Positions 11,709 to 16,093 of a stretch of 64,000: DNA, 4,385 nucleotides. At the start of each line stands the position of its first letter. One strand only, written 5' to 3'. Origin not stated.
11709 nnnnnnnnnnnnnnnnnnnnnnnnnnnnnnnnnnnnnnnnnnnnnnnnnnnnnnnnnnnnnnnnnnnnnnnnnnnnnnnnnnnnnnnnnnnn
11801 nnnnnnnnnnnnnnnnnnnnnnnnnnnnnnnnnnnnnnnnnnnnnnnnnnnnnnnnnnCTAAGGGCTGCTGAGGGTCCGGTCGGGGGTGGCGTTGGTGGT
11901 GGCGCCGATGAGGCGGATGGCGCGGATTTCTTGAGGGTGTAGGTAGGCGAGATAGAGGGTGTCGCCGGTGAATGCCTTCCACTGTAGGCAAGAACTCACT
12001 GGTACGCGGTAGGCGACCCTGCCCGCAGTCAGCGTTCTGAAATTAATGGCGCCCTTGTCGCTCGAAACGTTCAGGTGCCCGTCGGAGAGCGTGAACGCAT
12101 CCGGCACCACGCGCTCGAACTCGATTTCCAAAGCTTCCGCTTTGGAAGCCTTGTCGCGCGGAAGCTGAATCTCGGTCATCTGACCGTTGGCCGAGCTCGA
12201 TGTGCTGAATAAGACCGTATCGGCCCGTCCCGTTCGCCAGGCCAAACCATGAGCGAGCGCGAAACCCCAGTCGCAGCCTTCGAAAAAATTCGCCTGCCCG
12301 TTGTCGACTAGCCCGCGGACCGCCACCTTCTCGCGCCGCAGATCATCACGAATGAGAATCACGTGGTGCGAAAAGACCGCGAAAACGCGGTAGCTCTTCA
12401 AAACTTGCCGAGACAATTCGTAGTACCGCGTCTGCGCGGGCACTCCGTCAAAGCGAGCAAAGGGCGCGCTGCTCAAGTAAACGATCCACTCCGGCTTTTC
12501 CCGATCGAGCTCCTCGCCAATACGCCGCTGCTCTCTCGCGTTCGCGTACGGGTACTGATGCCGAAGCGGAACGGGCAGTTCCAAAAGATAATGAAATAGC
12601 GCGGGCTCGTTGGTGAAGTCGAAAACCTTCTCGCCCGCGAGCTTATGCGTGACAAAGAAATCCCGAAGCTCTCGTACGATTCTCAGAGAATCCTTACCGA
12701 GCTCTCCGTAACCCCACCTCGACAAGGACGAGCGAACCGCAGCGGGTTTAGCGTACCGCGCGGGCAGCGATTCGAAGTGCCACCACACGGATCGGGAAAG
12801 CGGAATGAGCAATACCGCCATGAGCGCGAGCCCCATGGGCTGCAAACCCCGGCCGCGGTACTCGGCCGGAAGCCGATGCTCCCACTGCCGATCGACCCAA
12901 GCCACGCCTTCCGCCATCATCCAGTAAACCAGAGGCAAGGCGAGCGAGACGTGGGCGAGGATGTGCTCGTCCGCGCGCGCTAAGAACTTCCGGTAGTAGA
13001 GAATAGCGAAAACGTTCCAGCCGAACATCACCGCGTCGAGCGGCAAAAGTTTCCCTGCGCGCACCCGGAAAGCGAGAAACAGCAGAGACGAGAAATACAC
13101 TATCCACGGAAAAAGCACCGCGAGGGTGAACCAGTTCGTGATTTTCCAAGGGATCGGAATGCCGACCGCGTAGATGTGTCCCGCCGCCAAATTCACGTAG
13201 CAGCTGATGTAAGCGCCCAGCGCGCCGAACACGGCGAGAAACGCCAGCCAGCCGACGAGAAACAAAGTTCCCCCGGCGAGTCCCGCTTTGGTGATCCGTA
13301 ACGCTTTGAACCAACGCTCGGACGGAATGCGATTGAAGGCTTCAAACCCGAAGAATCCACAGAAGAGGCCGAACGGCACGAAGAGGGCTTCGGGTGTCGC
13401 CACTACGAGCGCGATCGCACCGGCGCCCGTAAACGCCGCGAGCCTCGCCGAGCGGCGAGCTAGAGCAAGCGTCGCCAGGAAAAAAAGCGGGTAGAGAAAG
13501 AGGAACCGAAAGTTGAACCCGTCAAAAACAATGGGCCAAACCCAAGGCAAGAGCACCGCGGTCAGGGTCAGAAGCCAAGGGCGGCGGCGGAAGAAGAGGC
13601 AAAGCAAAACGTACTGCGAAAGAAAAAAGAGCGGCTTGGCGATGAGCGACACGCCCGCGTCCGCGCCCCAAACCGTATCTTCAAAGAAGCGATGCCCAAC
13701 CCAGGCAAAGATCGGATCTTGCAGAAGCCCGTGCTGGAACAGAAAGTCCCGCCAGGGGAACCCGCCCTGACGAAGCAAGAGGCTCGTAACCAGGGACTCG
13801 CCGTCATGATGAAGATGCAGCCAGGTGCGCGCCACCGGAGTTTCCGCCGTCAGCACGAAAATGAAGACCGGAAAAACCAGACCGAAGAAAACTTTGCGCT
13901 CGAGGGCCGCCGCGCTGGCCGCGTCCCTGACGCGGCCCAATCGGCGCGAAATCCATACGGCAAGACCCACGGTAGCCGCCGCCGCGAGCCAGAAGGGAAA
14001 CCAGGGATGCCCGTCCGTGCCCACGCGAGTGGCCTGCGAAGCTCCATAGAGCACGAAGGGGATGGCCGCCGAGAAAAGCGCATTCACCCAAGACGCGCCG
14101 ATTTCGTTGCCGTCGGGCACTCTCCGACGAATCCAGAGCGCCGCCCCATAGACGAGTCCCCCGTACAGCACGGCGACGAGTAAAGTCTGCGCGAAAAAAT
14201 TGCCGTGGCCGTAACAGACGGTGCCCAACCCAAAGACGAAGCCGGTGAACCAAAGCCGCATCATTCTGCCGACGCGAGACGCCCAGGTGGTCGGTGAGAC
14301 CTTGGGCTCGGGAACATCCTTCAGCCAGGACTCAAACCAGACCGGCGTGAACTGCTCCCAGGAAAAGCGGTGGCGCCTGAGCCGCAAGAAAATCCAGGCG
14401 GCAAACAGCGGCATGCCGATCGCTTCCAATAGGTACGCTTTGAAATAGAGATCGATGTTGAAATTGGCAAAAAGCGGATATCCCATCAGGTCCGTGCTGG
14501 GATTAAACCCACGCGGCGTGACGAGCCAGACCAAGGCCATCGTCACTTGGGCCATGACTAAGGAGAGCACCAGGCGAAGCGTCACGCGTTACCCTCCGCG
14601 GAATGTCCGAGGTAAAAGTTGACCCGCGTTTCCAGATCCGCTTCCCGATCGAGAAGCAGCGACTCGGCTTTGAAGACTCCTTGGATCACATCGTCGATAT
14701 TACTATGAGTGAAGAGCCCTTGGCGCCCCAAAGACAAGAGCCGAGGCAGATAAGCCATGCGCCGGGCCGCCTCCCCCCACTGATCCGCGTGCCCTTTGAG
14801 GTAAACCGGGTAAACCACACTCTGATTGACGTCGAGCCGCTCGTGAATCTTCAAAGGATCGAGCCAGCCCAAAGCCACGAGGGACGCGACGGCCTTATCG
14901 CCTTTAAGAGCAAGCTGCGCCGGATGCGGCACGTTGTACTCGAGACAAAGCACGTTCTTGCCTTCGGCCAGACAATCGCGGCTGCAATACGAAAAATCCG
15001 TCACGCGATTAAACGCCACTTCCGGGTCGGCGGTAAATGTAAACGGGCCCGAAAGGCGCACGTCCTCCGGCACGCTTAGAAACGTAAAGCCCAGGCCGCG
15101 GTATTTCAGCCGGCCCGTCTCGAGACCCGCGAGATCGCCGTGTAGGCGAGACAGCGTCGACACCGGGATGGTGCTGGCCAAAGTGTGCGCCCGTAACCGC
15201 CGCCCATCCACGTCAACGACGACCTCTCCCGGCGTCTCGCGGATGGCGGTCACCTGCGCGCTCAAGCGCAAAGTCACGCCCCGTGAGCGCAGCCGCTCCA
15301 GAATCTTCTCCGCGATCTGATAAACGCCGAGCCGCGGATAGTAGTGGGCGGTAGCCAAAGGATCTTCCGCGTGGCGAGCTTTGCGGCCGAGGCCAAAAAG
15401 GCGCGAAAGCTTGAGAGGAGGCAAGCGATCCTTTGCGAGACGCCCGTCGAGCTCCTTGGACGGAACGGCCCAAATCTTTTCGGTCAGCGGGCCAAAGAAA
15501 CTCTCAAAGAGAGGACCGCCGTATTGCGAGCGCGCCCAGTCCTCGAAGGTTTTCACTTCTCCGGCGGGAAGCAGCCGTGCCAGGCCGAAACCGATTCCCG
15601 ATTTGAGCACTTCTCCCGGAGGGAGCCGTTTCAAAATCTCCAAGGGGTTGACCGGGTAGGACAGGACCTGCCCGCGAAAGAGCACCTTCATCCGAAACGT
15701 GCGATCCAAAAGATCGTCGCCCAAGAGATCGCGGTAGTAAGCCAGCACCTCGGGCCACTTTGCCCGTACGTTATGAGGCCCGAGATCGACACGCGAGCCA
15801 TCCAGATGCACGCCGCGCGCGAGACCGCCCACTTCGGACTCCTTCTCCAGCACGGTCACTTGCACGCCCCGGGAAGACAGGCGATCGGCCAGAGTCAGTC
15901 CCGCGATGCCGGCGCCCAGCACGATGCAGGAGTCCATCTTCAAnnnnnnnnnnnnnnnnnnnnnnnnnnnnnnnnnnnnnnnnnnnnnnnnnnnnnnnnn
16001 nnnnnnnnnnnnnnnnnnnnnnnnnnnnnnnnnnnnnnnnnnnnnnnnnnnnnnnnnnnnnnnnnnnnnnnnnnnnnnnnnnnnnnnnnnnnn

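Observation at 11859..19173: Five-gene overlapping operon pairing an Fmt-like formyltransferase with a FemAB/GNAT-like transferase, plus MBL hydrolase, FAD oxidoreductase and a 908-aa polytopic membrane protein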

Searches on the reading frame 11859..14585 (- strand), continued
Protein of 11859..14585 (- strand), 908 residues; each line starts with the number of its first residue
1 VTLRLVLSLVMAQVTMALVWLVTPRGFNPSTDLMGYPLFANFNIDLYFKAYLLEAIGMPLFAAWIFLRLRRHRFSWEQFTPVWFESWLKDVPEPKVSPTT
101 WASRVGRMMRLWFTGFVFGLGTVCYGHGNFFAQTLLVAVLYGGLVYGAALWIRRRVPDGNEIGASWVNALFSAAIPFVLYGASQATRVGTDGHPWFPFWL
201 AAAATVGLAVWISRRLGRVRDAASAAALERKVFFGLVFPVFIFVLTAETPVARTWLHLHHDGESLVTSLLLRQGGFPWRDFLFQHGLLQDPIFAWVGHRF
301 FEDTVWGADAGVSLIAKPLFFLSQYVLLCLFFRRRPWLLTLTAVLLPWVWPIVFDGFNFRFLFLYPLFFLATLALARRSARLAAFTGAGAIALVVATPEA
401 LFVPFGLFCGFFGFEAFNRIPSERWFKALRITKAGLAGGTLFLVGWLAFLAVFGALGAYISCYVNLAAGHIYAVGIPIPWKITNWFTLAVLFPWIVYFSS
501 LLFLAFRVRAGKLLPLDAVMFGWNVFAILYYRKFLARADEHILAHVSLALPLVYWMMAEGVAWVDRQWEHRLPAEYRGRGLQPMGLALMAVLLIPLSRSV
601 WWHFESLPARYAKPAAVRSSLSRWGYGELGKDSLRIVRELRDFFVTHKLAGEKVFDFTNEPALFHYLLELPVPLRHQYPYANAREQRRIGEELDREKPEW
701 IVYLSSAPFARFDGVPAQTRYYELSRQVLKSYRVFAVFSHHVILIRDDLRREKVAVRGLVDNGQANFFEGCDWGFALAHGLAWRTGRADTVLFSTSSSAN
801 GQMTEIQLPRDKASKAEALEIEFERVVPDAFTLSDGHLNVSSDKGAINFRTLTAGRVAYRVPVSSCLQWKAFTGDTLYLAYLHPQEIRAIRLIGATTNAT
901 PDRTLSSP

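Call 36: predict_structure(alignment_id=A1)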
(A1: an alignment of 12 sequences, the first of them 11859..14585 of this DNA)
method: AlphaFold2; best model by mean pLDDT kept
length: 908 residues; sequences in the alignment: 12
mean_pLDDT: 77.1   pTM: 0.73
mean pLDDT of the five models: 77.1, 75.5, 71.4, 71.1, 67.1
residues with pLDDT >= 90: 189; 70-90: 490; 50-70: 146; < 50: 83
segments of 3 or more residues with pLDDT < 50: 26-44, 75-98, 467-469, 756-766, 776-780, 839-841, 897-908
pLDDT, mean of each block of 10 residues (from residue 1): 76 87 56 35 56 80 81 49 33 41 78 91 77 92 89 69 86 92 76 81 95 90 86 92 89 63 76 64 69 87 86 88 90 80 83 69 91 93 97 86 94 92 87 96 93 81 59 54 74 92 89 90 93 70 85 88 81 73 77 82 85 75 80 78 76 71 73 59 75 82 67 71 83 77 80 49 52 61 65 87 88 84 85 72 72 70 83 83 89 61 29
secondary structure, 60 per line:
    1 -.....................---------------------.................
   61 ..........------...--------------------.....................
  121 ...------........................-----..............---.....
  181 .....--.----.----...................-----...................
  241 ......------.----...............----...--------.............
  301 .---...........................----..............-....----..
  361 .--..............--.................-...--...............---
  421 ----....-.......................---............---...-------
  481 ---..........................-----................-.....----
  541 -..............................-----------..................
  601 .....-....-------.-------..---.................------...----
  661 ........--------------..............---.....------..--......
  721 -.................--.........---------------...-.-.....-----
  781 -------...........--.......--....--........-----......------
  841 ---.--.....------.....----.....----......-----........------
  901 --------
elements in order (helices of 4 or more, strands of 3 or more residues): H2-22 H44-70 H100-123 H130-153 H159-172 H176-185 H198-216 H222-246 H258-272 H288-301 H305-331 H336-349 H351-354 H364-377 H380-396 H403-417 H425-428 H430-452 H456-467 H484-509 H515-530 H532-536 H542-571 H583-605 H607-610 H631-647 E654-656 H661-668 H683-696 E700-704 H717-720 H722-731 E732-738 E741-746 E771-775 E788-798 E801-807 H810-813 E816-823 E829-834 E847-851 E858-862 H867-871 E876-881 E887-894

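Call 42: search_protein_families(library=pfam, alignment_id=A3, max_evalue=0.00001)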
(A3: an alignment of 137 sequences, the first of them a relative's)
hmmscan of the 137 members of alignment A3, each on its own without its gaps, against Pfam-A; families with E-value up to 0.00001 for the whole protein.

A. member 1, L012:6532-7854:+ (441 aa): 1 family
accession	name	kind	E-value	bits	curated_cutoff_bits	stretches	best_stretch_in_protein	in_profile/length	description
PF00535.33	Glycos_transf_2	-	4.1e-19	69.6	23.3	1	62-222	1-166/168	Glycosyl transferase family 2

B. families by the number of members that match (of 137 scanned): 58 families (the first 25 are shown)
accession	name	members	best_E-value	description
PF13489.12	Methyltransf_23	12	5.4e-21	Methyltransferase domain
PF08241.18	Methyltransf_11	12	4.4e-11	Methyltransferase domain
PF01370.27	Epimerase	11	8.7e-47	NAD dependent epimerase/dehydratase family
PF00923.25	TAL_FSA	11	4.2e-42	Transaldolase/Fructose-6-phosphate aldolase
PF16363.11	GDP_Man_Dehyd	10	8.3e-37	GDP-mannose 4,6 dehydratase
PF08242.18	Methyltransf_12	10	1.1e-13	Methyltransferase domain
PF01073.25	3Beta_HSD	9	2.4e-20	3-beta hydroxysteroid dehydrogenase/isomerase family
PF13460.12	NAD_binding_10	9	6.2e-15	NAD(P)H-binding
PF13649.12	Methyltransf_25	8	1.3e-11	Methyltransferase domain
PF02719.21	Polysacc_synt_2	8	7.5e-11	Polysaccharide biosynthesis protein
PF00535.33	Glycos_transf_2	7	1.8e-20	Glycosyl transferase family 2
PF04321.23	RmlD_sub_bind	7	1.2e-09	RmlD substrate binding domain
PF07993.18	NAD_binding_4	6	1.5e-07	Male sterility protein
PF00288.32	GHMP_kinases_N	5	3e-15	GHMP kinases N terminal domain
PF00702.32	Hydrolase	5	1.9e-14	haloacid dehalogenase-like hydrolase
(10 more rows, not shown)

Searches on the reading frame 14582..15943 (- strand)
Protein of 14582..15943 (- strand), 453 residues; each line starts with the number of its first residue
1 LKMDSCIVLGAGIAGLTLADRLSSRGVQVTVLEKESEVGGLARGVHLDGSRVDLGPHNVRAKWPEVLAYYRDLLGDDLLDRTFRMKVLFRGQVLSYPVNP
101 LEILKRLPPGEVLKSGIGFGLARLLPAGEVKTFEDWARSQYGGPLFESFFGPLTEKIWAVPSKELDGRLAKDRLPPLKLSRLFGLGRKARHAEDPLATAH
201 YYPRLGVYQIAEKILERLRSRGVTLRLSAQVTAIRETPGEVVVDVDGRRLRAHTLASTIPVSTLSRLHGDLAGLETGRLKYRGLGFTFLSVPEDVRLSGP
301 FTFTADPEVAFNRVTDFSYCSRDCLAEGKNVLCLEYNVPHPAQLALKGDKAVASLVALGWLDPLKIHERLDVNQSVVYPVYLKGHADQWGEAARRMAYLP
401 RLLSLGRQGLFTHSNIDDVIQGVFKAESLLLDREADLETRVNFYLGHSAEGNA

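Call 3: search_protein_families(library=pfam, proteins=[window:14582-15943:-], max_evalue=0.01)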
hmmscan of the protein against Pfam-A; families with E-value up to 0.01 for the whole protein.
window:14582-15943:- (453 aa): 11 families
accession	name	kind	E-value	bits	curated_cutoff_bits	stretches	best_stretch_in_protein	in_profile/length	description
PF01593.30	Amino_oxidase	-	2.8e-17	63.6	19.8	1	13-284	1-284/443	Flavin containing amine oxidoreductase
PF13450.12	NAD_binding_8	-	5.1e-15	56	21.9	1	8-73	1-68/68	NAD(P)-binding Rossmann-like domain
PF01266.30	DAO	-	3.3e-10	40.5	27.9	1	7-40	3-36/353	FAD dependent oxidoreductase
PF07992.20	Pyr_redox_2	-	9e-08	32.3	26.1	1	6-37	3-34/291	Pyridine nucleotide-disulphide oxidoreductase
PF00070.33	Pyr_redox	-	1.5e-07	32.2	22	1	7-38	3-34/82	Pyridine nucleotide-disulphide oxidoreductase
PF01494.25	FAD_binding_3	-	1.1e-05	25.3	22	1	7-48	5-46/349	FAD binding domain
PF05834.18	Lycopene_cycl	-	1.1e-05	25.1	23.4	0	7-38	3-36/380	Lycopene cyclase protein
PF03486.20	HI0933_like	-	2.3e-05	24.4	50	1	6-39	3-36/244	HI0933-like protein Rossmann domain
PF00890.30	FAD_binding_2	-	7.3e-05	22.6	20.4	1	7-40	3-36/414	FAD binding domain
PF01946.23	Thi4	-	0.0026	17.5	26.2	1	6-41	20-56/235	Thi4 family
PF13454.12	NAD_binding_9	-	0.0038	17.6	21.8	0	8-41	2-40/155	FAD-NAD(P)-binding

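Call 4: search_protein_families(library=ncbifam, proteins=[window:14582-15943:-], max_evalue=0.01)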
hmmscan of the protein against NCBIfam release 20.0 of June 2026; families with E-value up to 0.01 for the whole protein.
window:14582-15943:- (453 aa): 82 families (the best 25 are shown)
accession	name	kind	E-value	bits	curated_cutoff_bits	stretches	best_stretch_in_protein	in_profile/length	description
NF005548.0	PRK07208.1-4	equivalog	2.5e-59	201.2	389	1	2-436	2-457/488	hypothetical protein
NF005547.0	PRK07208.1-3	equivalog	5.6e-50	170.4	380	1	5-436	6-447/465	hypothetical protein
NF005545.0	PRK07208.1-1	equivalog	1.8e-46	158.6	451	1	6-427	10-459/504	hypothetical protein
NF005546.0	PRK07208.1-2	equivalog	4.1e-29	101.5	418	2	78-263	111-314/527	hypothetical protein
NF005560.0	PRK07233.1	equivalog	9.8e-19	67.5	252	1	7-318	4-312/435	hypothetical protein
NF005549.0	PRK07208.1-5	equivalog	7.5e-17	61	587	2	3-74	4-79/534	hypothetical protein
TIGR02734.1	crtI_fam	subfamily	6.5e-16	58.1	238.1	1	7-79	2-72/504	phytoene desaturase family protein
TIGR03467.1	HpnE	equivalog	1.8e-14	53.9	283.05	1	7-80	2-77/430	hydroxysqualene dehydroxylase HpnE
NF045637.1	carotdesatCrtDProt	equivalog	9.2e-14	50.8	580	1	7-57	2-52/485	1-hydroxycarotenoid 3,4-desaturase CrtD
NF058655.1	CrtID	equivalog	1.1e-13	50.9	640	1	7-57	2-52/478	bifunctional phytoene desaturase/3,4-desaturase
NF042421.1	hydcarot_desat_CrtD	equivalog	2.1e-12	46.3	500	1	3-78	1-74/487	1-hydroxycarotenoid 3,4-desaturase CrtD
TIGR00562.1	proto_IX_ox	equivalog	3.4e-09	35.8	97.85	1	3-159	2-166/470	protoporphyrinogen oxidase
TIGR02730.1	carot_isom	equivalog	6.7e-09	35.1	586.9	2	6-56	3-53/493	carotenoid isomerase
NF008841.0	PRK11883.1-1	equivalog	3.5e-08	32.8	517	1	4-90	4-94/453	protoporphyrinogen oxidase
TIGR03197.1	MnmC_Cterm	equivalog_domain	3.8e-08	32.8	174.2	1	6-42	2-38/400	FAD-dependent 5-carboxymethylaminomethyl-2-thiouridine(34) oxidoreductase MnmC1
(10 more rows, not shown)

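Call 34: search_solved_structures(query=window:14582-15943:-, max_evalue=0.001)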
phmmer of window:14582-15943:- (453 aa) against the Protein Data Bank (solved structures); distinct sequences matched with E-value up to 0.001: 34.
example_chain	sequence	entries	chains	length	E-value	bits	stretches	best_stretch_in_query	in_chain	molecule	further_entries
3hdq_A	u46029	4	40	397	3.1e-10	42.5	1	7-170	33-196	UDP-galactopyranose mutase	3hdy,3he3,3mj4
4rep_A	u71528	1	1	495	1.2e-09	40.6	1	4-86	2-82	Gamma-carotene desaturase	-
4dsg_A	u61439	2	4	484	2e-08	36.6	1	6-267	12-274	UDP-galactopyranose mutase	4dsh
4u8i_A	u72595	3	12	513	5.2e-08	35.2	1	6-274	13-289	UDP-galactopyranose mutase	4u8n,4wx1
4u8l_A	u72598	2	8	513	5.4e-08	35.1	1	6-274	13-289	UDP-galactopyranose mutase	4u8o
2bi7_A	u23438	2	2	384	8.1e-08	34.5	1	1-175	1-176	UDP-GALACTOPYRANOSE MUTASE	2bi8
4u8m_A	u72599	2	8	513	9.1e-08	34.4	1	6-274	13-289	UDP-galactopyranose mutase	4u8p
4u8k_A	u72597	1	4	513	9.4e-08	34.3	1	6-274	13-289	UDP-galactopyranose mutase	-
3uka_A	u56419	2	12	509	9.7e-08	34.3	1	6-274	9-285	UDP-galactopyranose mutase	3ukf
3ukl_A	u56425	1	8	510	9.7e-08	34.3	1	6-274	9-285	UDP-galactopyranose mutase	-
3ute_A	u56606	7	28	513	1e-07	34.2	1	6-274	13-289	UDP-galactopyranose mutase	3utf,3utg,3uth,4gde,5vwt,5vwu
3ukh_A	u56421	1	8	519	1e-07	34.2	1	6-274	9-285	UDP-galactopyranose mutase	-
3ukq_A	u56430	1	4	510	1.1e-07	34.1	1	6-274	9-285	UDP-galactopyranose mutase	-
3ukp_A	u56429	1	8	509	1.2e-07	34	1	6-270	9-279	UDP-galactopyranose mutase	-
3gf4_A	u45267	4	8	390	1.2e-07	34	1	1-175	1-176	UDP-galactopyranose mutase | Probable UDP-galactopyranose mutase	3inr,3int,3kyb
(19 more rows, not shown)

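Call 96: find_encoding_contigs(protein=window:14582-15937:-, flank=10000, max_places=4)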
Protein window:14582-15937:- (451 aa): 3 contigs read that carry it; 3 places shown.
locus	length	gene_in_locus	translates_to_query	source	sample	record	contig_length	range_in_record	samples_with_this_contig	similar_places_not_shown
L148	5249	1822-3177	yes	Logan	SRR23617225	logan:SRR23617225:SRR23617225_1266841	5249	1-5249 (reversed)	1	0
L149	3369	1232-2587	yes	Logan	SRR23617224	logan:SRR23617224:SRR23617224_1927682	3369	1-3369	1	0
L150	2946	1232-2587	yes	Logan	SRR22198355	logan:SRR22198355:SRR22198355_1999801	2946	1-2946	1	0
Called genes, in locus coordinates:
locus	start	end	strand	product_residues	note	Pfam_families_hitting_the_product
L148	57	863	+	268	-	PF00551:Formyl_trans_N, PF02911:Formyl_trans_C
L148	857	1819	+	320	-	-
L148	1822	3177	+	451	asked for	PF00070:Pyr_redox (faint), PF01266:DAO (weak), PF01494:FAD_binding_3 (faint), PF01593:Amino_oxidase, PF05834:Lycopene_cycl (faint), PF07992:Pyr_redox_2 (faint), PF13450:NAD_binding_8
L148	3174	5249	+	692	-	?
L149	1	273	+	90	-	?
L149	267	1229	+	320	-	-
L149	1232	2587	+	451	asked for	PF00070:Pyr_redox (faint), PF01266:DAO (weak), PF01494:FAD_binding_3 (faint), PF01593:Amino_oxidase, PF05834:Lycopene_cycl (faint), PF07992:Pyr_redox_2 (faint), PF13450:NAD_binding_8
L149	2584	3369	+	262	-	?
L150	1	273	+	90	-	?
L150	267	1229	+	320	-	-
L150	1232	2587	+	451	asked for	PF00070:Pyr_redox (faint), PF01266:DAO (weak), PF01494:FAD_binding_3 (faint), PF01593:Amino_oxidase, PF05834:Lycopene_cycl (faint), PF07992:Pyr_redox_2 (faint), PF13450:NAD_binding_8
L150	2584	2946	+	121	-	?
